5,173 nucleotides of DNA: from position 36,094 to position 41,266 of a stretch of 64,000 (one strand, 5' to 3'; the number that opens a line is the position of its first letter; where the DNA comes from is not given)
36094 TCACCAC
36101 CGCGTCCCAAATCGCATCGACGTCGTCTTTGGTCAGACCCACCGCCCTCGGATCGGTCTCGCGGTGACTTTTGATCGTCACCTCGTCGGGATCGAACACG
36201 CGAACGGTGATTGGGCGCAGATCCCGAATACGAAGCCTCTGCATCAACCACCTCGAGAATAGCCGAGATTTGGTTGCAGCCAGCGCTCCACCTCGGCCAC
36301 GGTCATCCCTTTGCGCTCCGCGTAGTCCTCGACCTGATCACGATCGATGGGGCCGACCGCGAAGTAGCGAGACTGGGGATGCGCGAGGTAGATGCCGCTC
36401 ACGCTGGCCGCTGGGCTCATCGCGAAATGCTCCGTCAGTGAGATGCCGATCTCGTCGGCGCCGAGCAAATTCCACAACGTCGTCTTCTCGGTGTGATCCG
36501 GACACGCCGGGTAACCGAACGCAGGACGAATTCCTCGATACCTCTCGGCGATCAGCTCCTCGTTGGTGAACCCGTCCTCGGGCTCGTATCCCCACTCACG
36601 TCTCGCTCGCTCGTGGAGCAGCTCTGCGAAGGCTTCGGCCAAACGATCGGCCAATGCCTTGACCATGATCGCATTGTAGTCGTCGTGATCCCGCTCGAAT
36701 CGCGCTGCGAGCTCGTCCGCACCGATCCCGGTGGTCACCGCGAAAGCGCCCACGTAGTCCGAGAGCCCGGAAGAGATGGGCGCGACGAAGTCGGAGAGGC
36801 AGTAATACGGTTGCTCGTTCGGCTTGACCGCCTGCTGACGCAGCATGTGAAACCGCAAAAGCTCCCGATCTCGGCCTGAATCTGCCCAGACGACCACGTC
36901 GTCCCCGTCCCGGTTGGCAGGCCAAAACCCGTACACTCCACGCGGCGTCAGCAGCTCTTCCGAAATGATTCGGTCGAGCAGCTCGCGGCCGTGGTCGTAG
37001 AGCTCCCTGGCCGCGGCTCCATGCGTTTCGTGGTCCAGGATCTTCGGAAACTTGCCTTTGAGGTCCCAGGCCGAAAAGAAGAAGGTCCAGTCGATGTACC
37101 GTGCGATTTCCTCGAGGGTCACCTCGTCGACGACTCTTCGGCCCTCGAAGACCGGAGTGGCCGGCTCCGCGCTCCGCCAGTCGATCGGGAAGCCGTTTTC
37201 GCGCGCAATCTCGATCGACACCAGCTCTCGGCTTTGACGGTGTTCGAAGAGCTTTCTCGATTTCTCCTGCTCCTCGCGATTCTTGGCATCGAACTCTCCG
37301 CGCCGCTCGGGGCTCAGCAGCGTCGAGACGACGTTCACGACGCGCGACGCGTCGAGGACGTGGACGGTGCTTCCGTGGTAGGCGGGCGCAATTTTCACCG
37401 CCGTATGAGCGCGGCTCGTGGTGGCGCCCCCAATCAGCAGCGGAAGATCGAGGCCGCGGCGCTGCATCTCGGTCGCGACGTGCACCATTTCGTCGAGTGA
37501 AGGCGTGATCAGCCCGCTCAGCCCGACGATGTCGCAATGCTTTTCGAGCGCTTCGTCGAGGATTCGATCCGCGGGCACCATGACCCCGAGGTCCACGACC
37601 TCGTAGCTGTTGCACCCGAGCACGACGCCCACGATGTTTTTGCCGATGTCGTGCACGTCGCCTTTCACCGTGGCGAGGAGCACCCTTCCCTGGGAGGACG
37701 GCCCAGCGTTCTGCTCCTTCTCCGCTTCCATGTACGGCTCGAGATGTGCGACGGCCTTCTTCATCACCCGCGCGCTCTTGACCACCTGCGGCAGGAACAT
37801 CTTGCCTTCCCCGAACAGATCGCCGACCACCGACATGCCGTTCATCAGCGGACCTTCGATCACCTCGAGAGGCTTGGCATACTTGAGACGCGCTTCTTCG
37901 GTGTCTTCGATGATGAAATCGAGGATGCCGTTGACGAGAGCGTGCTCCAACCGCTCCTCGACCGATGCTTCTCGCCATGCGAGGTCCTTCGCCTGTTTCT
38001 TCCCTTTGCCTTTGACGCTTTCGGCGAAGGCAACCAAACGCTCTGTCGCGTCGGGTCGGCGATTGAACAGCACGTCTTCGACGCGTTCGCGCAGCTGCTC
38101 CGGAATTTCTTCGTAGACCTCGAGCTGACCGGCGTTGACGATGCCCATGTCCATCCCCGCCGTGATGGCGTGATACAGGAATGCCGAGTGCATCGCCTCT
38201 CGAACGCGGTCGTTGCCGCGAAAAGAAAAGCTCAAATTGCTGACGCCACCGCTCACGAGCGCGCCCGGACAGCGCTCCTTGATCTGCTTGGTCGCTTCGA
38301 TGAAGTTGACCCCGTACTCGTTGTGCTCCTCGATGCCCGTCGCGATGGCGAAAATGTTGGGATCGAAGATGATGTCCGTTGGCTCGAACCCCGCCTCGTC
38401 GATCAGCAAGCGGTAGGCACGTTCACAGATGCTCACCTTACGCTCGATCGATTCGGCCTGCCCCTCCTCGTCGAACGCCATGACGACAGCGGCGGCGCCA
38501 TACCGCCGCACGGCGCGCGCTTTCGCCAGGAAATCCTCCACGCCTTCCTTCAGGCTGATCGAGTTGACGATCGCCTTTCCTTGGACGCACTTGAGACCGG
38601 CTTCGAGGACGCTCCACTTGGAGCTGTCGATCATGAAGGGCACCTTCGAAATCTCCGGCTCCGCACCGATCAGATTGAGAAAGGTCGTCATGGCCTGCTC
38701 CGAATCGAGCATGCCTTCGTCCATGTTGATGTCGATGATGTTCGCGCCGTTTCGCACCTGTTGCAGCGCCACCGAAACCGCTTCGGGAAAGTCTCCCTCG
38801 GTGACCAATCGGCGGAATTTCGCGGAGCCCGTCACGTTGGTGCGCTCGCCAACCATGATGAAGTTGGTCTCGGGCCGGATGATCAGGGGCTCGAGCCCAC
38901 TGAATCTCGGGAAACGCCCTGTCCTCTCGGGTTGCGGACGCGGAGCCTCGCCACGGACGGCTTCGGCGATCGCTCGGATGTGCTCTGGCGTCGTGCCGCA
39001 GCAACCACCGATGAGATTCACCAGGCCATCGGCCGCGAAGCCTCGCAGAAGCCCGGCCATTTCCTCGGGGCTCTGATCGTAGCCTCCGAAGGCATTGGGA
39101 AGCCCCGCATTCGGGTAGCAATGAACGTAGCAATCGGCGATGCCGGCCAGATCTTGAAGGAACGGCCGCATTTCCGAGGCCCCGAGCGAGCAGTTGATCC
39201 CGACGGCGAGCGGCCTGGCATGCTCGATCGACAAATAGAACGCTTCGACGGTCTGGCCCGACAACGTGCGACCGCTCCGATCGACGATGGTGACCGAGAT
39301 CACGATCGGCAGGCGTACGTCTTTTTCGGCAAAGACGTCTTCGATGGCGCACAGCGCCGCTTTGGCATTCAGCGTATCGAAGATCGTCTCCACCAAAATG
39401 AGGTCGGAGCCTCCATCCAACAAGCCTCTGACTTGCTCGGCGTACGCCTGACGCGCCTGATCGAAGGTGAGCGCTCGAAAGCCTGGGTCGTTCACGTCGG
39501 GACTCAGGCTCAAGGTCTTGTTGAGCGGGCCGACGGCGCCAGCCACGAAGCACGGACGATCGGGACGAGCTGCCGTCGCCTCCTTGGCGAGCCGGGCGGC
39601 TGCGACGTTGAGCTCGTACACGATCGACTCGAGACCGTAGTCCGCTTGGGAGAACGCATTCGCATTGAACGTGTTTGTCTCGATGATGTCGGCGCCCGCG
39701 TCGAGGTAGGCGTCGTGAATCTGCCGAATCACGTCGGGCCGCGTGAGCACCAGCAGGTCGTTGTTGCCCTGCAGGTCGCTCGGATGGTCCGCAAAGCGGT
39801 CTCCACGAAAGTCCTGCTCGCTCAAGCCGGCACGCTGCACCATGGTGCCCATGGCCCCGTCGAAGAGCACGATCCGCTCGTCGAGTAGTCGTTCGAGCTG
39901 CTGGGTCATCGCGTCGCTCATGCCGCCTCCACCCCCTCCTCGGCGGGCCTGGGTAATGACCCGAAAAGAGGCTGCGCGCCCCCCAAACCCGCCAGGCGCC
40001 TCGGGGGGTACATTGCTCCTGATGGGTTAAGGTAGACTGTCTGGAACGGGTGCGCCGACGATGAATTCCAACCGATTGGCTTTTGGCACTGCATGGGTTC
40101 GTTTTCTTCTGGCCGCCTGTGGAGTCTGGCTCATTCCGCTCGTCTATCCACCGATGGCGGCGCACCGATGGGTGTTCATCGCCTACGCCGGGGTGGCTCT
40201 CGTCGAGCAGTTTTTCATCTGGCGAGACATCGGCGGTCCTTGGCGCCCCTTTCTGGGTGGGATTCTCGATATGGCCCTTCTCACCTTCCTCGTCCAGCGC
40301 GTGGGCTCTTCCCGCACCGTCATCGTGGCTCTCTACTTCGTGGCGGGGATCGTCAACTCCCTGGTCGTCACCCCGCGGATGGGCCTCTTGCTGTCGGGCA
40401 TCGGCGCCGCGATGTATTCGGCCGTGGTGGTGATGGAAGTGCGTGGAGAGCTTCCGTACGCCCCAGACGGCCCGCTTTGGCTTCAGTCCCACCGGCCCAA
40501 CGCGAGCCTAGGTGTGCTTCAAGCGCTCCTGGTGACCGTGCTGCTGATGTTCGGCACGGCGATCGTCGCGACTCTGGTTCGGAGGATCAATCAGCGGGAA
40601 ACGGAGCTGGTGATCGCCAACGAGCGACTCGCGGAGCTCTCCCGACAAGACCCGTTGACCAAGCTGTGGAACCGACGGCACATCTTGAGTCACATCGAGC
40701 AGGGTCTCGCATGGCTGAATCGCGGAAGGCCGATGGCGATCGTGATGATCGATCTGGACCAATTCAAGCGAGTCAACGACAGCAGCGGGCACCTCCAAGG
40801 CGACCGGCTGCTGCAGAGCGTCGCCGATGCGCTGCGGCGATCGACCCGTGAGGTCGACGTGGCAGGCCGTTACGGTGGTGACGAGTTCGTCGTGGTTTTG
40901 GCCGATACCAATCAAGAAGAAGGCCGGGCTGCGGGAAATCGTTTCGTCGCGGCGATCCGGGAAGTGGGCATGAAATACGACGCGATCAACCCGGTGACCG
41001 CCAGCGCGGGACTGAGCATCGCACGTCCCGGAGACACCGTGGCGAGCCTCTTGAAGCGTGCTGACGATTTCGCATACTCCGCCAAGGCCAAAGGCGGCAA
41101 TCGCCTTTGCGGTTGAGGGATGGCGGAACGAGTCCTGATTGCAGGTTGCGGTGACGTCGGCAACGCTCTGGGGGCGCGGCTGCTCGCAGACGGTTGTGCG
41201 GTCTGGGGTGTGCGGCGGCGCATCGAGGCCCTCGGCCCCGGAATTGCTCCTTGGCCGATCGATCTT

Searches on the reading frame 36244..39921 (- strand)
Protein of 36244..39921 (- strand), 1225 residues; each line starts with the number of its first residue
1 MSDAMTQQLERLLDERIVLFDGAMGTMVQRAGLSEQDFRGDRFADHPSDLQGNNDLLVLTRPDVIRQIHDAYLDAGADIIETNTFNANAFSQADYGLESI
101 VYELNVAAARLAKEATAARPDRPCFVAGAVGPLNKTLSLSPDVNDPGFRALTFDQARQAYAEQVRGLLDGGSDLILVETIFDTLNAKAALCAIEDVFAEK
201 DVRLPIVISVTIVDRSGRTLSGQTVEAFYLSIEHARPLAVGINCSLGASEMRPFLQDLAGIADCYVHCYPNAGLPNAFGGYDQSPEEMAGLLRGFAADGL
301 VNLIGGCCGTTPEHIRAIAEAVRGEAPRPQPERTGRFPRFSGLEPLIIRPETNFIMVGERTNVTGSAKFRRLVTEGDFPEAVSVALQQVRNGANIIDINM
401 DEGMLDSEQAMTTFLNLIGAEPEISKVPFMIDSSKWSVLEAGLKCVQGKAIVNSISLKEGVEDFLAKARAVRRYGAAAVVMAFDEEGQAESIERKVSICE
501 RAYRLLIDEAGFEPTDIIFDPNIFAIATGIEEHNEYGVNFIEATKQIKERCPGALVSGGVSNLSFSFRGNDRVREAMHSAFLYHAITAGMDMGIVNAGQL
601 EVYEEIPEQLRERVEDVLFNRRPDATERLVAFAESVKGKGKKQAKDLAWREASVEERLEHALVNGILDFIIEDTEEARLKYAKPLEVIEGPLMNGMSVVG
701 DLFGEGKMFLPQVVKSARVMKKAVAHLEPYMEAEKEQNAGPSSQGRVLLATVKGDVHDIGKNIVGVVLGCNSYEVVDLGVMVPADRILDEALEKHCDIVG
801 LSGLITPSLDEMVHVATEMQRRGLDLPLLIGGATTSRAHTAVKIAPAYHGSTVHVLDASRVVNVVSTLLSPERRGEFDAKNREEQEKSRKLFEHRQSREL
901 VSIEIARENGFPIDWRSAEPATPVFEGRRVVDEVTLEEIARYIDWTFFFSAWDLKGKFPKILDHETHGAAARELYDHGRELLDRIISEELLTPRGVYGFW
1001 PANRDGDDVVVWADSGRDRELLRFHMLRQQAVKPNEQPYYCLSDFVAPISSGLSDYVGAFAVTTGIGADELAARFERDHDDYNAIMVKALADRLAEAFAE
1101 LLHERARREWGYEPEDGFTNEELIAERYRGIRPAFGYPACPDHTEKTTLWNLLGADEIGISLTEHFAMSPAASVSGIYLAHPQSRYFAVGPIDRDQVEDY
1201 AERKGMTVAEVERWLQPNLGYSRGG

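Call 27: search_protein_families(library=pfam, proteins=[window:36244-39921:-], max_evalue=0.00001)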
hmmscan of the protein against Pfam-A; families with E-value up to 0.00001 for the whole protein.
window:36244-39921:- (1225 aa): 5 families
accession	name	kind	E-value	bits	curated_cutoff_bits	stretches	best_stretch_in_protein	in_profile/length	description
PF02965.22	Met_synt_B12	-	1.2e-122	409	25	1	936-1205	2-273/273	Vitamin B12 dependent methionine synthase, activation domain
PF02574.22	S-methyl_trans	-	1.6e-97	327.2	22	1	19-322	2-283/283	Homocysteine S-methyltransferase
PF00809.28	Pterin_bind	-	2.6e-61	207.8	25.5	1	358-596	1-244/244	Pterin binding enzyme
PF02607.22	B12-binding_2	-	7.7e-24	84.1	23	1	654-728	1-74/74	B12 binding domain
PF02310.24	B12-binding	-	4.1e-19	69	32.1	1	745-836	1-92/121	B12 binding domain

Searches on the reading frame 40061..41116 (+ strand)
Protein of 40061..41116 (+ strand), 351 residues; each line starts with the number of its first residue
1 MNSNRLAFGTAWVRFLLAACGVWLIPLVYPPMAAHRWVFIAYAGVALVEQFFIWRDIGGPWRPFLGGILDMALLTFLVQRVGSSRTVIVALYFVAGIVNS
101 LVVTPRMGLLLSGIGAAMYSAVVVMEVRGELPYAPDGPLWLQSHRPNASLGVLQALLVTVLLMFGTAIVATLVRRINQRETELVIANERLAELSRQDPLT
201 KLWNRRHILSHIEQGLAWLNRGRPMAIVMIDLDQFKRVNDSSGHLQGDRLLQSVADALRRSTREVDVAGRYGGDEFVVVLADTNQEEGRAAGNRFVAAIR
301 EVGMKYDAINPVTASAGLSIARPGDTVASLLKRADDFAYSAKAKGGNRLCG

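Call 27: search_protein_families(library=pfam, proteins=[window:40061-41116:+], max_evalue=0.00001)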
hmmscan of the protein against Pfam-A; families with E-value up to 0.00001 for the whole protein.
window:40061-41116:+ (351 aa): 1 family
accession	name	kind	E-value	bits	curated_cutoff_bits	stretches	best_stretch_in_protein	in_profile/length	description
PF00990.26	GGDEF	-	4.1e-41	140.9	23.8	1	196-348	3-161/161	Diguanylate cyclase, GGDEF domain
